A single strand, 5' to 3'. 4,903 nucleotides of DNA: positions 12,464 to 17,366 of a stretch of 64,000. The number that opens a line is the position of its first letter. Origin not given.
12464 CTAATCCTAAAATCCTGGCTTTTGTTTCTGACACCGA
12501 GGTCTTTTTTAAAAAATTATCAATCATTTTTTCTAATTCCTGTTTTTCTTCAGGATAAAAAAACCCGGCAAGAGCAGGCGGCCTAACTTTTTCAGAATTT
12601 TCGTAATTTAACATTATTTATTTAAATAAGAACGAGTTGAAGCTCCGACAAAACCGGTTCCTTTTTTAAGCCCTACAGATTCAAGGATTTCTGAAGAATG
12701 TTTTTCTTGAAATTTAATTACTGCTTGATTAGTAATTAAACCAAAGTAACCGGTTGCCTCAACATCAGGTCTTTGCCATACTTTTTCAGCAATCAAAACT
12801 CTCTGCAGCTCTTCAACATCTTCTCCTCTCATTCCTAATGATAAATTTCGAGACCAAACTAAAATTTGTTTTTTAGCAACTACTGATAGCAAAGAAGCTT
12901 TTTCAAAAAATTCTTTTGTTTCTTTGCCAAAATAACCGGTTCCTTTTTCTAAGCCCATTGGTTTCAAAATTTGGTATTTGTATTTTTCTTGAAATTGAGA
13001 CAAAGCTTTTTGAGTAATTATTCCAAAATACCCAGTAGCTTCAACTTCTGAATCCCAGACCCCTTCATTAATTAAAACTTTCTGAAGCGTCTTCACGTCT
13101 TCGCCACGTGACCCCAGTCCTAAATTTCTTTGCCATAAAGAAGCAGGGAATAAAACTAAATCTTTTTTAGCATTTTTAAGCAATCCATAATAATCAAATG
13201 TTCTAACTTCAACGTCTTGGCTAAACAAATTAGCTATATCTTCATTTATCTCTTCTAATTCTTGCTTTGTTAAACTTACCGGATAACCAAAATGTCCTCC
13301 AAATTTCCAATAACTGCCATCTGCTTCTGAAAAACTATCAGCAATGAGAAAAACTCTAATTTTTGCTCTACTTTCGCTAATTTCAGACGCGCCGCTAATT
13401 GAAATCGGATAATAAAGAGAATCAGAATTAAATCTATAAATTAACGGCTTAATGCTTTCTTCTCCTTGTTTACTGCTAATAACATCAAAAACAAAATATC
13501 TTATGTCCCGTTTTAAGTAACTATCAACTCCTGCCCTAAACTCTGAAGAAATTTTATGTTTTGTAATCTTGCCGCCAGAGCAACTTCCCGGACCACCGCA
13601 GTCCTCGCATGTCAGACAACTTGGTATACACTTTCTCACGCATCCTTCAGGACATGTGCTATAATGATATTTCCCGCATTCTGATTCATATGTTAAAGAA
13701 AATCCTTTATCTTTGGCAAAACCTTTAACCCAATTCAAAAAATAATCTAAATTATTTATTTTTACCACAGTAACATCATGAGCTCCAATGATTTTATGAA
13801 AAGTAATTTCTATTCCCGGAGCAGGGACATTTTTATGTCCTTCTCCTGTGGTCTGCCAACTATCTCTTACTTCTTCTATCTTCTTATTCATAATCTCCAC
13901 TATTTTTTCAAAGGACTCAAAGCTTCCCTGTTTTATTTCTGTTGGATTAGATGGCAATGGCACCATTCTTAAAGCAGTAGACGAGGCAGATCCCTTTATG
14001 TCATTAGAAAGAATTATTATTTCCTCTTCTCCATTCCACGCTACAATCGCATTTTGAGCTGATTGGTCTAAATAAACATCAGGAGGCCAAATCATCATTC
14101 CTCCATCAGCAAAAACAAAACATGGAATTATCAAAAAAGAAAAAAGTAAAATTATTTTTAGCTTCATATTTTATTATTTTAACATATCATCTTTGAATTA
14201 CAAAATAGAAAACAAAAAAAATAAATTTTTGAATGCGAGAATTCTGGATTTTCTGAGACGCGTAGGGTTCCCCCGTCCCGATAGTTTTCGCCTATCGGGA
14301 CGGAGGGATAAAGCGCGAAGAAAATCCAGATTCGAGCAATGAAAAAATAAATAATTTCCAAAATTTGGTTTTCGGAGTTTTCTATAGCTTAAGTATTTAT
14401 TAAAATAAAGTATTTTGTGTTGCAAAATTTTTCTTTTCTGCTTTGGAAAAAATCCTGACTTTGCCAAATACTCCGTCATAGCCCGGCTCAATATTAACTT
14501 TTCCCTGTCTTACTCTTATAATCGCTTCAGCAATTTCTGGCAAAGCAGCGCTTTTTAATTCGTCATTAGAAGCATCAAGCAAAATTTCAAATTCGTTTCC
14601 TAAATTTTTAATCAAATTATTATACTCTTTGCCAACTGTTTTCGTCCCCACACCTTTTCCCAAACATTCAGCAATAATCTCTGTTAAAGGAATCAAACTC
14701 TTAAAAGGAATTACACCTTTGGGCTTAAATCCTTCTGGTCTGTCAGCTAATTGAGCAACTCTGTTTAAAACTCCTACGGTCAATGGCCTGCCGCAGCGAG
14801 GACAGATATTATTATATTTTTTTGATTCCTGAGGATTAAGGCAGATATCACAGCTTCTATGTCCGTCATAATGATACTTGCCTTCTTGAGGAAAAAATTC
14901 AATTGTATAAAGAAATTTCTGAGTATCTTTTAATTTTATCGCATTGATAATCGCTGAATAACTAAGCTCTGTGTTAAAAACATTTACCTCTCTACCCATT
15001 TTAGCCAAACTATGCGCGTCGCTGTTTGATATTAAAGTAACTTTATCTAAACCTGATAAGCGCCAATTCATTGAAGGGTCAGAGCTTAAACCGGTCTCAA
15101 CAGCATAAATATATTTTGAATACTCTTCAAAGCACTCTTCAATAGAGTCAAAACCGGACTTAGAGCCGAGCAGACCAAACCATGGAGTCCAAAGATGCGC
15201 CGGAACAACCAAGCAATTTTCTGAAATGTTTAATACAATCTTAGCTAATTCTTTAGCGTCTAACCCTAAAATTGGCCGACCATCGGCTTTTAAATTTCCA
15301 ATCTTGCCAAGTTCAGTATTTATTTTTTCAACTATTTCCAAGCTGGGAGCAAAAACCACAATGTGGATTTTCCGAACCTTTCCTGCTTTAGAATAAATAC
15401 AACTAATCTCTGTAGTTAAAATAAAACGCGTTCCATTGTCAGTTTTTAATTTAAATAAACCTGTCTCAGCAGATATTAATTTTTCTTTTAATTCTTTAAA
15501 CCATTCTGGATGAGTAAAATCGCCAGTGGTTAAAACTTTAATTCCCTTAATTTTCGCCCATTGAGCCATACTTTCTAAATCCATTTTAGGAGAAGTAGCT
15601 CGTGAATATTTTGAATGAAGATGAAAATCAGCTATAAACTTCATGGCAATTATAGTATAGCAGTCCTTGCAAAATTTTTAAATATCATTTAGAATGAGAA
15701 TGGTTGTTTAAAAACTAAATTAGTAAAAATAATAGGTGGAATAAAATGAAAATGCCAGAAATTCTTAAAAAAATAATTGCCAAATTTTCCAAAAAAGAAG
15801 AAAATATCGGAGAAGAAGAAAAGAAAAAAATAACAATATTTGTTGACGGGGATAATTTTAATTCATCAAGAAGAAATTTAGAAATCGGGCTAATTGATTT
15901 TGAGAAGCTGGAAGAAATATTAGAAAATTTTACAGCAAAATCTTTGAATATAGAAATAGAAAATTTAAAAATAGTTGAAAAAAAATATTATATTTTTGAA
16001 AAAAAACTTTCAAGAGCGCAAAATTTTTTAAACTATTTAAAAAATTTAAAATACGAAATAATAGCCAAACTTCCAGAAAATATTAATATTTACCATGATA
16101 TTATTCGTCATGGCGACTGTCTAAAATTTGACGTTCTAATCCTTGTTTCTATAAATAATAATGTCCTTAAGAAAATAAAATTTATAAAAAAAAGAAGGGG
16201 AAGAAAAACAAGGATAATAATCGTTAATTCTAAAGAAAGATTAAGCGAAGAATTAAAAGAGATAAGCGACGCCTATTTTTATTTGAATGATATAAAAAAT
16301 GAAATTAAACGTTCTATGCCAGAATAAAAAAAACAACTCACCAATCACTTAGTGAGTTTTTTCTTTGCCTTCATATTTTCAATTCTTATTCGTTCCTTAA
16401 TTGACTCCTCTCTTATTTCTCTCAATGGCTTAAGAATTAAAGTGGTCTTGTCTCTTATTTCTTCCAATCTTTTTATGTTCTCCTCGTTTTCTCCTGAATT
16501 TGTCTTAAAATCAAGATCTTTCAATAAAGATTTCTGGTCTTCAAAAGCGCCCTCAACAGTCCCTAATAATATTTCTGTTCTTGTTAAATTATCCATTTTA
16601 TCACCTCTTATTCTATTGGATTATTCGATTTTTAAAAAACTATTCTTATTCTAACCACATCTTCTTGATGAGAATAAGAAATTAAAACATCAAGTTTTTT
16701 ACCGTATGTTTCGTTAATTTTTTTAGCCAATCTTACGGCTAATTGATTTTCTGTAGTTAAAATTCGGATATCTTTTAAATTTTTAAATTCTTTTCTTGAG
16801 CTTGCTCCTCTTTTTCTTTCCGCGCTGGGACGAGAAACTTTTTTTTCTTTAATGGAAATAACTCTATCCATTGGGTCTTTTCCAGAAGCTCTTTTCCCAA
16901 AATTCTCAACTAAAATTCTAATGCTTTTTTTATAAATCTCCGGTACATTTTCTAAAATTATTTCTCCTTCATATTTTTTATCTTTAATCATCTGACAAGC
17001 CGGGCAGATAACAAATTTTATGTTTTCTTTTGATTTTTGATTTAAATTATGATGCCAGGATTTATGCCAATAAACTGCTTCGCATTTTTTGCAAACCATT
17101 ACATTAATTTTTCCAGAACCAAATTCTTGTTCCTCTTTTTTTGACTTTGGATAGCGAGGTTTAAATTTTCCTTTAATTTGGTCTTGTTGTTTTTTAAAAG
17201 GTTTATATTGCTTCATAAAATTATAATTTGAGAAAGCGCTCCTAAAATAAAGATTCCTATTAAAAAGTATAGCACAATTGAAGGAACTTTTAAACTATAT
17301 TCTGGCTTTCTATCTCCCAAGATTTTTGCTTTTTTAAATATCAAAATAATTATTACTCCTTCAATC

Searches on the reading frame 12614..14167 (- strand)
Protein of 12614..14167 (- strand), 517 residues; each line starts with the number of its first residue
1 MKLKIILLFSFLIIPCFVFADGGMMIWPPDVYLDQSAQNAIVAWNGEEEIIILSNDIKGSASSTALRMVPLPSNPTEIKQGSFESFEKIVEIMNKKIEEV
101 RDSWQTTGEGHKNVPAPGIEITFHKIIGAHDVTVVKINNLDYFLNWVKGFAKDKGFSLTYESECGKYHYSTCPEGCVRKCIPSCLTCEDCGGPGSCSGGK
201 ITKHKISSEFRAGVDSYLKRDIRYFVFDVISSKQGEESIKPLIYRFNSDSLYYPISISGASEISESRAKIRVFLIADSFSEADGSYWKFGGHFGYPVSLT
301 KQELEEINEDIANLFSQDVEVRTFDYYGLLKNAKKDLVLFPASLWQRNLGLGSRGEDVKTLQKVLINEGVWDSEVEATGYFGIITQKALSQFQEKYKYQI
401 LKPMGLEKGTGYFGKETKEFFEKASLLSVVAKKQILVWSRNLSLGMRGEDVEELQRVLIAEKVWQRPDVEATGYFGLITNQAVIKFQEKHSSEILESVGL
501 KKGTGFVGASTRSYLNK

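Call 65: search_protein_families(library=pfam, proteins=[window:12614-14167:-], max_evalue=0.001)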
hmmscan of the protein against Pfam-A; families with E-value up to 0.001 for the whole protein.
window:12614-14167:- (517 aa): 2 families
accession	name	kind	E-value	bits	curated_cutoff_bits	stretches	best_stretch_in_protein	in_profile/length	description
PF01471.23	PG_binding_1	-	8.1e-15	55.2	23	2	354-397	1-42/57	Putative peptidoglycan binding domain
PF10092.14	DUF2330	-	1e-09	38.5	24.7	1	22-147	7-137/279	Uncharacterized protein conserved in bacteria (DUF2330)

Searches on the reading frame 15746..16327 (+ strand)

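Call 65: search_protein_families(library=pfam, proteins=[window:15746-16327:+], max_evalue=0.001)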
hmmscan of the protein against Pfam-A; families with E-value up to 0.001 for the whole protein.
window:15746-16327:+ (193 aa): 1 family
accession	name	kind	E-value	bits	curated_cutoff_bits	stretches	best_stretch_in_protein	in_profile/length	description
PF01936.24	NYN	-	8.9e-06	26.7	24.2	1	28-179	1-143/145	NYN domain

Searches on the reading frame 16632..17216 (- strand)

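Call 65: search_protein_families(library=pfam, proteins=[window:16632-17216:-], max_evalue=0.001)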
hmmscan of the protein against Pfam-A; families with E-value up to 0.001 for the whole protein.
window:16632-17216:- (194 aa): 1 family
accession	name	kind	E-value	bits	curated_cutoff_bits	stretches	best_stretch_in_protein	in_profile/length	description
PF04981.18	NMD3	-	0.00096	19.2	24.9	0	35-68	31-63/243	NMD3 family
